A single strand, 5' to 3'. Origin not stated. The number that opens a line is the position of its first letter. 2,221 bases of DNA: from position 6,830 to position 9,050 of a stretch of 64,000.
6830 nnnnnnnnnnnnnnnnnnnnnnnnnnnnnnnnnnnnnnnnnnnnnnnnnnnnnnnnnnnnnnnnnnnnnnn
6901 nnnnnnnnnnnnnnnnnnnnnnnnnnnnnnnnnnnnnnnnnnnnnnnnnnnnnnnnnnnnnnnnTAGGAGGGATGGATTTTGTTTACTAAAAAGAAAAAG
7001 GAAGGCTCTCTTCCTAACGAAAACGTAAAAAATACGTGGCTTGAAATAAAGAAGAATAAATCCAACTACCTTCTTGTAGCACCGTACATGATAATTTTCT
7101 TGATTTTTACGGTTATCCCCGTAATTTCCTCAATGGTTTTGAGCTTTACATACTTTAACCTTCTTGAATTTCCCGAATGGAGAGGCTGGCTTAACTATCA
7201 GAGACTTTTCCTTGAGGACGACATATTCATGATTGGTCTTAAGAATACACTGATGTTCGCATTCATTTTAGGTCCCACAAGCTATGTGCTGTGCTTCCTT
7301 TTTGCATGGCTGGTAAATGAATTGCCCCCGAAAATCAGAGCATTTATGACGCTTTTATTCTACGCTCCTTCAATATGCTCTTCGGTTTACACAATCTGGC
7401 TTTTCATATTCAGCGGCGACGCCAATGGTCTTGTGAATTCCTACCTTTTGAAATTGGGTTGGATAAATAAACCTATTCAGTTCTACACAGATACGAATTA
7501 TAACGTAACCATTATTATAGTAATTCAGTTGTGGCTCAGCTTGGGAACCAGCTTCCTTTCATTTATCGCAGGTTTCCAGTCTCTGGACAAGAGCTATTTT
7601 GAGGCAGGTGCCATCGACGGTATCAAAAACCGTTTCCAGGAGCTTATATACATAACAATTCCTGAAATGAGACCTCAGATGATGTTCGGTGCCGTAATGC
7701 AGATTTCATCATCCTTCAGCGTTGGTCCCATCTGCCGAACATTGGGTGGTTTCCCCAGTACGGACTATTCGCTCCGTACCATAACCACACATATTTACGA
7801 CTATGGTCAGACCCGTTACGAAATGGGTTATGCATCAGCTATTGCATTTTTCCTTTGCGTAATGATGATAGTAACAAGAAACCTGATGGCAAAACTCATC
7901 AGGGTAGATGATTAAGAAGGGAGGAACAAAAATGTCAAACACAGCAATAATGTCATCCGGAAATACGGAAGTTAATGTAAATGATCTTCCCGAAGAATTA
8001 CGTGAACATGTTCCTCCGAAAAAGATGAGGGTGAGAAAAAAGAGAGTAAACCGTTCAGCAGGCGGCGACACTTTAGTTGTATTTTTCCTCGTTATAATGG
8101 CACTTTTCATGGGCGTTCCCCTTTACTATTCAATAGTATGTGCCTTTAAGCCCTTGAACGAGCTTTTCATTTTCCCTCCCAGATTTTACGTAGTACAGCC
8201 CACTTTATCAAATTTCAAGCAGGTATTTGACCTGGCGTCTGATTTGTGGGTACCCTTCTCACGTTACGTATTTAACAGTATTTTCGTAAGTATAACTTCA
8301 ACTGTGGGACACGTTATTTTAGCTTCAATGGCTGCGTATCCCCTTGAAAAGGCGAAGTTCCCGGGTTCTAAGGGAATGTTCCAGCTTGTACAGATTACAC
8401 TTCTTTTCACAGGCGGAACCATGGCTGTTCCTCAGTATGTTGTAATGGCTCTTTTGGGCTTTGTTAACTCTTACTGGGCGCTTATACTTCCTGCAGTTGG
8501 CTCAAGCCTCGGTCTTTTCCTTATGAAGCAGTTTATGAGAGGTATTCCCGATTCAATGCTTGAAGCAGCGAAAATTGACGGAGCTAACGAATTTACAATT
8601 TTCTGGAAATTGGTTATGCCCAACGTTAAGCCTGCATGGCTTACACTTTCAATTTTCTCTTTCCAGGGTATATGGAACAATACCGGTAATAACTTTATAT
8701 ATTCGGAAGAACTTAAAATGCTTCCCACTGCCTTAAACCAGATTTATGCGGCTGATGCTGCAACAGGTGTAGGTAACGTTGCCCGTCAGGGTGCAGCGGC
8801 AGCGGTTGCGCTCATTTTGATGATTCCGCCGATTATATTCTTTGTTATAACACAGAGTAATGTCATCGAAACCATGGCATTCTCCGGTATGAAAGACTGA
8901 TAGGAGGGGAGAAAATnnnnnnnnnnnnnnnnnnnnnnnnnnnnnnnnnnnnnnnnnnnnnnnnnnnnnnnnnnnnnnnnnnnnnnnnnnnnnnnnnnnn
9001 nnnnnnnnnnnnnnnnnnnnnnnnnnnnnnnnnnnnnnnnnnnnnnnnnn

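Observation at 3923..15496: Atypical 11.5-kb solute-uptake locus: giant non-lipoprotein SBP, two permease pairs, an NHL/TPR/Yip1 membrane protein and a 785-aa secreted unknown, with no ATPase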

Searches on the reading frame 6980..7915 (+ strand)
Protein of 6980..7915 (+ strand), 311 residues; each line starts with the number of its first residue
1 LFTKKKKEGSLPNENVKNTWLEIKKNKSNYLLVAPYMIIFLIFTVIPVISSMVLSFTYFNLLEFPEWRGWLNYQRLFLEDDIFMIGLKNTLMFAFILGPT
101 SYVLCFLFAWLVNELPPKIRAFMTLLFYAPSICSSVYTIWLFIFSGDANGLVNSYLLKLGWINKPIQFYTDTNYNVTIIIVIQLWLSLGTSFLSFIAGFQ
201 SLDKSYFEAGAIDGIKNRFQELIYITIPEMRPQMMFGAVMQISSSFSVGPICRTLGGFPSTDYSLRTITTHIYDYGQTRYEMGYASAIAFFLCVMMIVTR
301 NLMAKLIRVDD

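Call 3: search_protein_families(library=pfam, proteins=[window:6980-7915:+], max_evalue=0.01)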
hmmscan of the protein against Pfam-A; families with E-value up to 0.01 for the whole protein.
window:6980-7915:+ (311 aa): 1 family
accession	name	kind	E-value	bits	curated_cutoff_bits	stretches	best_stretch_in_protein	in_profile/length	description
PF00528.27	BPD_transp_1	-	4.5e-09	36.7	26.4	1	119-304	20-176/184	Binding-protein-dependent transport system inner membrane component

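Call 8: search_protein_families(library=ncbifam, proteins=[window:6980-7915:+], max_evalue=0.01)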
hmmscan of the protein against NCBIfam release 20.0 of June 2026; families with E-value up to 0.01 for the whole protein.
window:6980-7915:+ (311 aa): 6 families
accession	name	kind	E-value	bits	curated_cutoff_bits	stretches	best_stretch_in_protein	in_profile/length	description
NF007852.0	PRK10561.1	equivalog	1e-16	61.7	335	1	27-298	12-279/295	sn-glycerol-3-phosphate ABC transporter permease UgpA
NF007044.0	PRK09497.1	equivalog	3.2e-15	56.4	348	1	33-292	12-262/285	spermidine/putrescine ABC transporter permease PotB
NF040931.1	ABC_arch_GlcT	equivalog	2.5e-13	50.3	360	1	38-298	6-262/278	glucose ABC transporter permease GlcT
NF007963.0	PRK10683.1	equivalog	2.1e-08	33.9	489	1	32-298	40-300/317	putrescine ABC transporter permease PotH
TIGR01581.1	Mo_ABC_porter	hypoth_equivalog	3.1e-07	30.1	210.3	1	99-294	43-219/225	ABC transporter permease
NF008232.0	PRK10999.1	equivalog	0.00014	20.8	392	1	67-231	264-429/520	maltose ABC transporter permease MalF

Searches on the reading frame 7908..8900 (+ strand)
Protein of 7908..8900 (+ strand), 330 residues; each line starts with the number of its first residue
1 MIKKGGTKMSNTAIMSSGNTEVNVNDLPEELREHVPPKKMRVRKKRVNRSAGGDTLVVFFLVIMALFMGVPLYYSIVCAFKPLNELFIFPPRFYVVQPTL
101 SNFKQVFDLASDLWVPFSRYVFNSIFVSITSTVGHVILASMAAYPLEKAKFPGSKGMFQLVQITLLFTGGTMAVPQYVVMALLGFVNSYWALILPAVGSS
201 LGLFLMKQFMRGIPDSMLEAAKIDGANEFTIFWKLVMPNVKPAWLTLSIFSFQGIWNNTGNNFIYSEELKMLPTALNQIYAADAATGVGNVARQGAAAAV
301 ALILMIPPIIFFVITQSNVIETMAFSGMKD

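Call 3: search_protein_families(library=pfam, proteins=[window:7908-8900:+], max_evalue=0.01)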
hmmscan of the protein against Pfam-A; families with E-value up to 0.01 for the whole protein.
window:7908-8900:+ (330 aa): 1 family
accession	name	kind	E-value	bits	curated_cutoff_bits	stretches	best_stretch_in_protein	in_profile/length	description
PF00528.27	BPD_transp_1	-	7.4e-09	36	26.4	1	136-314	33-173/184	Binding-protein-dependent transport system inner membrane component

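Call 8: search_protein_families(library=ncbifam, proteins=[window:7908-8900:+], max_evalue=0.01)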
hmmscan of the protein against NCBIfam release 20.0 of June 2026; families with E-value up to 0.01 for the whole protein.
window:7908-8900:+ (330 aa): 14 families
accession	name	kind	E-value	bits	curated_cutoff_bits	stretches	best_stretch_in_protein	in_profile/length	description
NF008210.0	PRK10973.1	equivalog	5e-26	92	297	1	59-321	14-274/281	sn-glycerol-3-phosphate ABC transporter permease UgpE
NF040932.1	ABC_arch_GlcU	equivalog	2.1e-24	86.7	340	1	57-320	5-261/272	glucose ABC transporter permease GlcU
NF008231.0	PRK10998.1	equivalog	2.5e-11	43.7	261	1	116-330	80-296/296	maltose ABC transporter permease MalG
NF007047.0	PRK09500.1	equivalog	1.2e-09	38.2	326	1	121-274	60-216/257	spermidine/putrescine ABC transporter permease PotC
NF043073.1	MMSYN1_0195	equivalog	8.4e-07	27.5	1250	1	59-252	9-192/1021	spermidine/putrescine ABC transporter permease/substrate-binding protein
NF040931.1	ABC_arch_GlcT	equivalog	1.3e-05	25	360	1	190-253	144-213/278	glucose ABC transporter permease GlcT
TIGR02139.1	permease_CysT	equivalog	0.00014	21.5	246.1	1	209-314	154-255/265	sulfate ABC transporter permease subunit CysT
NF011624.0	PRK15050.1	equivalog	0.00014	21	247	0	98-278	57-253/297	2-aminoethylphosphonate ABC transporter permease subunit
TIGR02141.1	modB_ABC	equivalog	0.00015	21.5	182.6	1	130-253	9-146/208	molybdate ABC transporter permease subunit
TIGR01581.1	Mo_ABC_porter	hypoth_equivalog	0.00021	20.9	210.3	1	124-268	26-184/225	ABC transporter permease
NF008232.0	PRK10999.1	equivalog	0.00057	18.7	392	1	204-258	392-446/520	maltose ABC transporter permease MalF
TIGR00969.1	3a0106s02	subfamily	0.0038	16.7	240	0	211-271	167-227/272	sulfate ABC transporter permease subunit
TIGR01097.1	PhnE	equivalog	0.0043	16.5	216.7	0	110-252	54-192/252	phosphonate ABC transporter, permease protein PhnE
NF007852.0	PRK10561.1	equivalog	0.0044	16.9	335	1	207-247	178-218/295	sn-glycerol-3-phosphate ABC transporter permease UgpA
